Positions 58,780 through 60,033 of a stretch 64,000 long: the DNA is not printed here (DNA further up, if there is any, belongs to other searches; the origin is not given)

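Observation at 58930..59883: HMA metallochaperone domain fused to a Met/Gly-rich polytopic membrane domain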

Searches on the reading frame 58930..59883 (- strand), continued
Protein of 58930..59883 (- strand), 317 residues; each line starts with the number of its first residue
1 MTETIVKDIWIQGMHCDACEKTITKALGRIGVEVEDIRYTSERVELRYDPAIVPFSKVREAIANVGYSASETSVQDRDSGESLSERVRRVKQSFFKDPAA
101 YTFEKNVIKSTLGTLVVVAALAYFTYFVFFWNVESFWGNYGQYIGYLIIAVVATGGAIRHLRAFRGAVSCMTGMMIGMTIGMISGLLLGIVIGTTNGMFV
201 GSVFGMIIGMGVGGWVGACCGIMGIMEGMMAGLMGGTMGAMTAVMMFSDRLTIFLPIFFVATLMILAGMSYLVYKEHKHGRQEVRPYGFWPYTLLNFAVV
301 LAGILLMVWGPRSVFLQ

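Call 63: search_protein_families(library=pfam, alignment_id=A4, max_evalue=0.001)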
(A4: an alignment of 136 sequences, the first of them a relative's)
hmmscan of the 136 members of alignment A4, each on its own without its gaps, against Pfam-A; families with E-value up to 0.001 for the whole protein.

A. member 1, P0003 (317 aa): 1 family
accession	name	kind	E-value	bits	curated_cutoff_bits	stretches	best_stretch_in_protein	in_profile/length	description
PF00403.32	HMA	-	1.5e-07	32.1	24.8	1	9-67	2-61/62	Heavy-metal-associated domain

B. families by the number of members that match (of 136 scanned): 11 families
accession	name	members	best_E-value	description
PF00403.32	HMA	41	1.9e-14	Heavy-metal-associated domain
PF13473.12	Cupredoxin_1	3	3e-15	Cupredoxin-like domain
PF13624.11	SurA_N_3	1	1.1e-10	SurA-like N-terminal domain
PF13623.11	SurA_N_2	1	2.2e-10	SurA-like N-terminal domain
PF13912.12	zf-C2H2_6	1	7.2e-06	C2H2-type zinc finger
PF12171.14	zf-C2H2_jaz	1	5.2e-05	Zinc-finger double-stranded RNA-binding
PF12874.13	zf-met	1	0.00011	Zinc-finger of C2H2 type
PF13441.11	Gly-zipper_YMGG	1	0.00015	YMGG-like Gly-zipper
PF12822.12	ECF_trnsprt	1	0.00072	ECF transporter, substrate-specific component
PF00096.32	zf-C2H2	1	0.00087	Zinc finger, C2H2 type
PF09990.14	DUF2231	1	0.00098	Predicted membrane protein (DUF2231)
